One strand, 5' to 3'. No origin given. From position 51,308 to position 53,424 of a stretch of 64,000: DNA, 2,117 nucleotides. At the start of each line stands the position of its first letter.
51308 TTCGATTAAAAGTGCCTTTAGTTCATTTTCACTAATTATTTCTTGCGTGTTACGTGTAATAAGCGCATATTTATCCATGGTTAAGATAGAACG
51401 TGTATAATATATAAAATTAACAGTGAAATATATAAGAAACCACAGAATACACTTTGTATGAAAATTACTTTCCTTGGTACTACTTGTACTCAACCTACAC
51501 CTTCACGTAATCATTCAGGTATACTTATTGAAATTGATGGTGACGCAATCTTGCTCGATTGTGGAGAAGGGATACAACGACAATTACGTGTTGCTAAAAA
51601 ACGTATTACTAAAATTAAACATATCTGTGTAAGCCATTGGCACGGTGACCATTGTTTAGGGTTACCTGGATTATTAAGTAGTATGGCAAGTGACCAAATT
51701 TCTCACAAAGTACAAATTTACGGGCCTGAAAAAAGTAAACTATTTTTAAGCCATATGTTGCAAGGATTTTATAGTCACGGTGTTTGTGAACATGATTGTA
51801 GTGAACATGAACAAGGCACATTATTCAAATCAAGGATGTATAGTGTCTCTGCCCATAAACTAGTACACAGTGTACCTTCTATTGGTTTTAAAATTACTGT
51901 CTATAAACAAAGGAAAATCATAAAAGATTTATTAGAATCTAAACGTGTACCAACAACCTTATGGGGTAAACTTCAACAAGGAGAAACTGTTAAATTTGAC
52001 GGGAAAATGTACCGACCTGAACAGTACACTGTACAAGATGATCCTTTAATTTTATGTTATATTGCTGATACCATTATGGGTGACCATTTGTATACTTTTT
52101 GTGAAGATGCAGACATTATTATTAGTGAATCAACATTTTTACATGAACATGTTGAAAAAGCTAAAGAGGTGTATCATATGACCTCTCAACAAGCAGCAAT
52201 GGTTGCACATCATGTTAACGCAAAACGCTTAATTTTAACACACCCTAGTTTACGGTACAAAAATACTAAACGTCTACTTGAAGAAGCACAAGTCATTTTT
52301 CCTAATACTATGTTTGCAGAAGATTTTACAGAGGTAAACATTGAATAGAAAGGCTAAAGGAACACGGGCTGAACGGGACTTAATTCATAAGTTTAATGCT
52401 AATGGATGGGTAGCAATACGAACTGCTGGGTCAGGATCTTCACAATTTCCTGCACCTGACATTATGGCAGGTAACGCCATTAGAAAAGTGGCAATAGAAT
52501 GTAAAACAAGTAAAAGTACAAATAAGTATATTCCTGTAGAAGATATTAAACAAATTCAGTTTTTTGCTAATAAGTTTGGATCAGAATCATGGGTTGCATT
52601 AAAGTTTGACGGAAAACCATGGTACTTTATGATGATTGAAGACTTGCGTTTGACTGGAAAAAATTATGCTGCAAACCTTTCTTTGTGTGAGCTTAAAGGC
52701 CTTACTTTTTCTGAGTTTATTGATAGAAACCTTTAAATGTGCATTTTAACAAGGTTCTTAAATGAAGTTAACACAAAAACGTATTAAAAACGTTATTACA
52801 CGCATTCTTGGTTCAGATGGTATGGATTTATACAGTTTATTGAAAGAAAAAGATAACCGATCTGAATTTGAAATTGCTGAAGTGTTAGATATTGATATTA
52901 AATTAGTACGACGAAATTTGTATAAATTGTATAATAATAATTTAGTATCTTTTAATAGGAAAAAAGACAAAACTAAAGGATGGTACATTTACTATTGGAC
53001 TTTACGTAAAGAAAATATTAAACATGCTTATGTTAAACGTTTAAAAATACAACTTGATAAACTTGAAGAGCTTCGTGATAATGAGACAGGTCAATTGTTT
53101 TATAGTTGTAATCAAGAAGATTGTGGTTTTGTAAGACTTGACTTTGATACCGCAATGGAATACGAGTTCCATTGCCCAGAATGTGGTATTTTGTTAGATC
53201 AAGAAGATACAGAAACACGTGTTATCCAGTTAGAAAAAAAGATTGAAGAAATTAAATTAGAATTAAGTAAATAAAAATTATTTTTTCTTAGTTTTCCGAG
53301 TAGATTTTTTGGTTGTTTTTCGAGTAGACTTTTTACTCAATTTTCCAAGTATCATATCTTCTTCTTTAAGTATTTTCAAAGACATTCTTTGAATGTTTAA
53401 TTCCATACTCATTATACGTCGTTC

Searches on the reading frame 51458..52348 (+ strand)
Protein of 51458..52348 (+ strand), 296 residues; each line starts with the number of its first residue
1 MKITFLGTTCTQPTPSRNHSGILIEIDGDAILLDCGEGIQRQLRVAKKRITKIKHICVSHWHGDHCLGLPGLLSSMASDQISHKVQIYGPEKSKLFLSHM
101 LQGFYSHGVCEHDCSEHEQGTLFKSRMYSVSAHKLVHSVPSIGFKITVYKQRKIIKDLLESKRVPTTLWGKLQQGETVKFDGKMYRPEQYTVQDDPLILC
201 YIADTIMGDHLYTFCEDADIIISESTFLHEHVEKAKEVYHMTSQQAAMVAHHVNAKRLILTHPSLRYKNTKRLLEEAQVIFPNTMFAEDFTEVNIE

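Call 10: search_protein_families(library=pfam, proteins=[window:51458-52348:+])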
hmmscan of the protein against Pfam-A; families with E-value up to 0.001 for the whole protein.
window:51458-52348:+ (296 aa): 3 families
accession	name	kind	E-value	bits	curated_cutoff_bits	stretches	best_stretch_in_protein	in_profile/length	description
PF12706.13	Lactamase_B_2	-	9.8e-15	55.1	27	1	31-262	3-199/200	Beta-lactamase superfamily domain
PF00753.33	Lactamase_B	-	2.8e-10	40.9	22.7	1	19-74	6-65/196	Metallo-beta-lactamase superfamily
PF13691.12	Lactamase_B_4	-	2.9e-05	24.1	27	1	9-65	2-60/63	tRNase Z endonuclease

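Call 12: find_encoding_contigs(protein=window:51458-52348:+, flank=3000, max_places=4)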
Protein window:51458-52348:+ (296 aa): no gene with exactly this product is on record in the collection.

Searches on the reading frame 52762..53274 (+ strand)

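Call 33: search_protein_families(library=pfam, proteins=[window:52762-53274:+], max_evalue=0.01)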
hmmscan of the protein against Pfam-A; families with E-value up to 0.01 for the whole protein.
window:52762-53274:+ (170 aa): 4 families
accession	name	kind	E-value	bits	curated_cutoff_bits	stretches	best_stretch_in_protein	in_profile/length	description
PF02002.24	TFIIE_alpha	-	2.6e-14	53.4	22.9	1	8-108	3-103/105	TFIIE alpha subunit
PF14169.11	YdjO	-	0.0018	18.4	27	1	104-148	11-52/59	Cold-inducible protein YdjO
PF25212.1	HVO_A0114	-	0.0019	18.4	27.6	1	13-71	17-75/84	HVO_A0114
PF22536.2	POLR3C_WHD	-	0.0042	17.5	30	1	8-65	1-58/77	POLR3C, C-terminal winged-helix domain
